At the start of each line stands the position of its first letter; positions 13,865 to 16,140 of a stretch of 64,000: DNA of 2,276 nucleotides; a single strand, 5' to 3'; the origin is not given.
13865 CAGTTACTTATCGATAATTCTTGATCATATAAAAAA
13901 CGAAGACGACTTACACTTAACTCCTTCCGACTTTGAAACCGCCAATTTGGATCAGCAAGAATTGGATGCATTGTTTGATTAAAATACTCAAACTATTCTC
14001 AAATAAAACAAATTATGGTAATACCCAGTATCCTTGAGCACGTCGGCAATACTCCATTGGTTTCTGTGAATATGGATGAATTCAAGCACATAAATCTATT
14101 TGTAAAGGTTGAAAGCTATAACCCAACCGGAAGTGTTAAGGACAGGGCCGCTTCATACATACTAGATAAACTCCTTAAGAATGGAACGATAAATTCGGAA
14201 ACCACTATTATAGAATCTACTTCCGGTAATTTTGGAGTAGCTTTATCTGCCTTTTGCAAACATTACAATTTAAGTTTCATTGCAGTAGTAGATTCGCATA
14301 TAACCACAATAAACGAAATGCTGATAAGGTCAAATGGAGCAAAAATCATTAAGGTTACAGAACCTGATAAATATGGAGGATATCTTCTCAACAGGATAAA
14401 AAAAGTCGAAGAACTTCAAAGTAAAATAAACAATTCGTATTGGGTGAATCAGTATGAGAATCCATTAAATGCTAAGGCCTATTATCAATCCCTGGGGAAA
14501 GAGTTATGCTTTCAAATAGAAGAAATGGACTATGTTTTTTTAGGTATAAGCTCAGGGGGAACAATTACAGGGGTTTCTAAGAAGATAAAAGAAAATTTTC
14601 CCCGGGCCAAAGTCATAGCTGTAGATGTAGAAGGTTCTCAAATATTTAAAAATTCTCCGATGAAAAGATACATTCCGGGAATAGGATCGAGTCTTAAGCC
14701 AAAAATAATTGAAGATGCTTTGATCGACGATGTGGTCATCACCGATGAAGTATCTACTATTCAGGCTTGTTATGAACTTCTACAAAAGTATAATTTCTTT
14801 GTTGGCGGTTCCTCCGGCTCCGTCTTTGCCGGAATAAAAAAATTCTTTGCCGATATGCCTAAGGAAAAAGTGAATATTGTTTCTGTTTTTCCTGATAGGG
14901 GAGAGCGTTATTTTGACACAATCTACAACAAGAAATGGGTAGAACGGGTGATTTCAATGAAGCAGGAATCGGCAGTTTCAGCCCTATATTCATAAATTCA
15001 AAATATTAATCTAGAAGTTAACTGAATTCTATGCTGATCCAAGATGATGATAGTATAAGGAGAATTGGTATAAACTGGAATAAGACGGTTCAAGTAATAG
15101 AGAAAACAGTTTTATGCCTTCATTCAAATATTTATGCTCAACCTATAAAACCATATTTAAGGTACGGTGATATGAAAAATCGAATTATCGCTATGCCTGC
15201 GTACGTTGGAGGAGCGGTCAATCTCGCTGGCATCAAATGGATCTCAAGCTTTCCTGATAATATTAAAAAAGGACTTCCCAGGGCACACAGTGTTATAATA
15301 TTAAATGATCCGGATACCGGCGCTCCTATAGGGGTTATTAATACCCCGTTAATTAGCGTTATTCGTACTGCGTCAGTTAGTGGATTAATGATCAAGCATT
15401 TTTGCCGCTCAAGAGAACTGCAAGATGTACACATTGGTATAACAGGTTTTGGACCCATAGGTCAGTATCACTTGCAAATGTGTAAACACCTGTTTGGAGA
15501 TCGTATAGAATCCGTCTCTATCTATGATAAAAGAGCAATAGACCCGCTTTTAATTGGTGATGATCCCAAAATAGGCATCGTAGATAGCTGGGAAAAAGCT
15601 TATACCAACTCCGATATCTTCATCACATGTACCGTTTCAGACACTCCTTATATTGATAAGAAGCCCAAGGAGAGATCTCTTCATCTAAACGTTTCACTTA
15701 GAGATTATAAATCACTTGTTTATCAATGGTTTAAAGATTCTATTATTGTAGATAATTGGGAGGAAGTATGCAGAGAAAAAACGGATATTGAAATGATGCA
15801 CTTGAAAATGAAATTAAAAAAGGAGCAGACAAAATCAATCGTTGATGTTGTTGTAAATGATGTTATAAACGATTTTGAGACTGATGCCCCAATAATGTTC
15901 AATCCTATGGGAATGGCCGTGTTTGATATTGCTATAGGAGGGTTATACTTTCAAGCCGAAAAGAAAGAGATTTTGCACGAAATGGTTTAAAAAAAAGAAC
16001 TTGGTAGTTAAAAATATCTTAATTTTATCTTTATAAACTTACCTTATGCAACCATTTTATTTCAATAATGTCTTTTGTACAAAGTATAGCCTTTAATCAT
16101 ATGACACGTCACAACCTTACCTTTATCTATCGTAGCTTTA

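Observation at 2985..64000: Orphan >61 kb co-directional lipopeptide NRPS cluster with at least 10 modules and an unusually dense set of atypical features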

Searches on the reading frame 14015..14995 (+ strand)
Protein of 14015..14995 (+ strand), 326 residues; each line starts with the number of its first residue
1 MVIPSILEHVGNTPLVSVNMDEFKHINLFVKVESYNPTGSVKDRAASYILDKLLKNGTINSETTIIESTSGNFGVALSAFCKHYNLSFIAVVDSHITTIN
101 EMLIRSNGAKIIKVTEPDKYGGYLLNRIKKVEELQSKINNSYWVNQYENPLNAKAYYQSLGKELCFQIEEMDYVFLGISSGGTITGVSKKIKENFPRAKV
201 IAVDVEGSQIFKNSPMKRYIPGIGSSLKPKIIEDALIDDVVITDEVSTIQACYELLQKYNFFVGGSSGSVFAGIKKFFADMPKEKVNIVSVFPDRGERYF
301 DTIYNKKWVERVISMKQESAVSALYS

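Call 3: search_protein_families(library=pfam, proteins=[window:14015-14995:+], max_evalue=0.00001)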
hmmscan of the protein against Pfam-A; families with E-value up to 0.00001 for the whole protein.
window:14015-14995:+ (326 aa): 1 family
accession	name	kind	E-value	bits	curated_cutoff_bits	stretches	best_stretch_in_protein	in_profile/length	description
PF00291.31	PALP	-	2e-61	208.4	35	1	7-294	2-295/295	Pyridoxal-phosphate dependent enzyme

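Call 35: search_protein_families(library=ncbifam, proteins=[window:14015-14995:+], max_evalue=0.00001)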
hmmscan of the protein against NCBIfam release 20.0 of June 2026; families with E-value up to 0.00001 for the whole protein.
window:14015-14995:+ (326 aa): 31 families (the best 25 are shown)
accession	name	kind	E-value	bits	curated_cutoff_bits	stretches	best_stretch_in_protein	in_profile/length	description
TIGR03945.1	PLP_SbnA_fam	equivalog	3.2e-113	377.8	349.95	1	7-309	2-304/304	2,3-diaminopropionate biosynthesis protein SbnA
TIGR01136.1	cysKM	subfamily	7.3e-62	209.4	344.15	1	7-302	2-296/299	cysteine synthase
TIGR01139.1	cysK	equivalog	7.3e-58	196.2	350.95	1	8-302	3-295/298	cysteine synthase A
NF007989.0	PRK10717.1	equivalog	2.6e-55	187.8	387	1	4-310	6-323/334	cysteine synthase A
TIGR01137.1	cysta_beta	equivalog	9.6e-54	182.7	510.25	1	4-319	3-325/457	cystathionine beta-synthase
TIGR01138.1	cysM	equivalog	1.5e-47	162.6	394.2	1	6-302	2-287/290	cysteine synthase B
NF053679.1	CysteaSynCapA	equivalog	1.4e-46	158.8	600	1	4-310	8-325/329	cysteate synthase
NF008735.0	PRK11761.1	equivalog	5.7e-41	140.7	413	1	4-302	4-291/296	cysteine synthase CysM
NF052478.1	CystDsulMYC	equivalog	2.7e-27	96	600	1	9-314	21-335/354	L-cysteine desulfhydrase Cds1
NF005292.0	PRK06815.1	equivalog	8.8e-18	64.4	371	1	8-213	17-212/320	threonine/serine dehydratase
NF004996.0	PRK06381.1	equivalog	7.1e-17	61.4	266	1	13-197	16-193/319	threonine synthase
NF004170.0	PRK05638.1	equivalog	7.5e-15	54.4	421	1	9-193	63-234/442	threonine synthase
TIGR01127.1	ilvA_1Cterm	equivalog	8.5e-15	54.6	378.75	1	19-290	8-281/380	threonine ammonia-lyase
NF005680.0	PRK07476.1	equivalog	1.2e-13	50.8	413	1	6-206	17-207/326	hydroxyectoine utilization dehydratase EutB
TIGR01124.1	ilvA_2Cterm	equivalog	5.3e-13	48.4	411.3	1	11-214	16-210/499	threonine ammonia-lyase, biosynthetic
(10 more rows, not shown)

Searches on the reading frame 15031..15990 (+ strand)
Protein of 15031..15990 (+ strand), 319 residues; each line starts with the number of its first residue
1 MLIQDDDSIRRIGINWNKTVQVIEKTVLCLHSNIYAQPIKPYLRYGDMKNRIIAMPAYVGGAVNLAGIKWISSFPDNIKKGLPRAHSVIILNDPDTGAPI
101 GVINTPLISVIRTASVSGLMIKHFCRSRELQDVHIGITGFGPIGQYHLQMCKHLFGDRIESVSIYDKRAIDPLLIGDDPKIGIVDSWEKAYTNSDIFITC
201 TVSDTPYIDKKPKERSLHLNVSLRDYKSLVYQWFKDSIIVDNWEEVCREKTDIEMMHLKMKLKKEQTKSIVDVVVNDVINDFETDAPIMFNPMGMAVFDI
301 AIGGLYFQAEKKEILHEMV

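Call 3: search_protein_families(library=pfam, proteins=[window:15031-15990:+], max_evalue=0.00001)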
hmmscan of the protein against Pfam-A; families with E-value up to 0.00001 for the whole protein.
window:15031-15990:+ (319 aa): 1 family
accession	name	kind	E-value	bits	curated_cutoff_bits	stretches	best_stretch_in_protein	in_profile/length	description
PF02423.21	OCD_Mu_crystall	-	9.5e-29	100.8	24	1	34-302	35-302/314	Ornithine cyclodeaminase/mu-crystallin family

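Call 35: search_protein_families(library=ncbifam, proteins=[window:15031-15990:+], max_evalue=0.00001)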
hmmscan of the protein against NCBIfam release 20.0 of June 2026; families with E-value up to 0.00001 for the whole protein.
window:15031-15990:+ (319 aa): 11 families
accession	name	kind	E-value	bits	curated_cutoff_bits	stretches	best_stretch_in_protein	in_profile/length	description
TIGR03944.1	dehyd_SbnB_fam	equivalog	5.8e-88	295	326.9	1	2-312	2-317/327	2,3-diaminopropionate biosynthesis protein SbnB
NF004848.0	PRK06199.1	subfamily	9.6e-29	100.6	362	1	50-206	76-236/379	tyramine oxidase subunit B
TIGR02371.1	ala_DH_arch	equivalog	3.8e-23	82.1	409.15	1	14-308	14-312/325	alanine dehydrogenase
NF006379.0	PRK08618.1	equivalog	1.5e-22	80.4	417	1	14-311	13-317/326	ornithine cyclodeaminase family protein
NF005603.0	PRK07340.1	equivalog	8.6e-17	61.3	266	1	15-307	17-300/307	delta(1)-pyrroline-2-carboxylate reductase family protein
NF004793.0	PRK06141.1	equivalog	5.7e-16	58.4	322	1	47-311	45-312/314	bifunctional Delta(1)-pyrroline-2-carboxylate/Delta(1)-piperideine-2-carboxylate reductase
NF045512.1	PyrPipCarbRedLhpI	equivalog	5.9e-14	51.9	400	1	15-303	13-290/298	bifunctional Delta(1)-pyrroline-2-carboxylate/Delta(1)-piperideine-2-carboxylate reductase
NF045643.1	ImmsucRedBhcD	equivalog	1e-08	34.9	500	1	66-150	64-145/321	iminosuccinate reductase BhcD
NF006141.0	PRK08291.1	equivalog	7.1e-08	31.8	408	1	6-220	9-224/330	cyclodeaminase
TIGR02992.1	ectoine_eutC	equivalog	8e-07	28.4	471.65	1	5-219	5-220/326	ectoine utilization protein EutC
NF005762.1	PRK07589.1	equivalog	1.9e-06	27.1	350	1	66-205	65-204/334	ornithine cyclodeaminase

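Call 44: find_encoding_contigs(protein=window:15031-15990:+, flank=10000, max_places=8)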
Protein window:15031-15990:+ (319 aa): 1 contig read that carries it; 1 place shown.
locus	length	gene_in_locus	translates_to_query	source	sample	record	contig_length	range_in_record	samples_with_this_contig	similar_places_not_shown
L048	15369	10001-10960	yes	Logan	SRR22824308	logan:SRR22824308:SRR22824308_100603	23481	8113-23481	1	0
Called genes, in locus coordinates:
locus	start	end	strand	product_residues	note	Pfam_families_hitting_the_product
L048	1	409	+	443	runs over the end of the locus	PF04055:Radical_SAM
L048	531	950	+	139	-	-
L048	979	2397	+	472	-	PF00501:AMP-binding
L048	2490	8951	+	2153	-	PF00501:AMP-binding, PF13193:AMP-binding_C (faint), PF00550:PP-binding, PF00668:Condensation, PF00501:AMP-binding, PF00550:PP-binding, PF00668:Condensation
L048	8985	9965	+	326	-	PF00291:PALP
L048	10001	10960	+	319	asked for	PF02423:OCD_Mu_crystall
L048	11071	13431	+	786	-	PF12704:MacB_PCD, PF02687:FtsX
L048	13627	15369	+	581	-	?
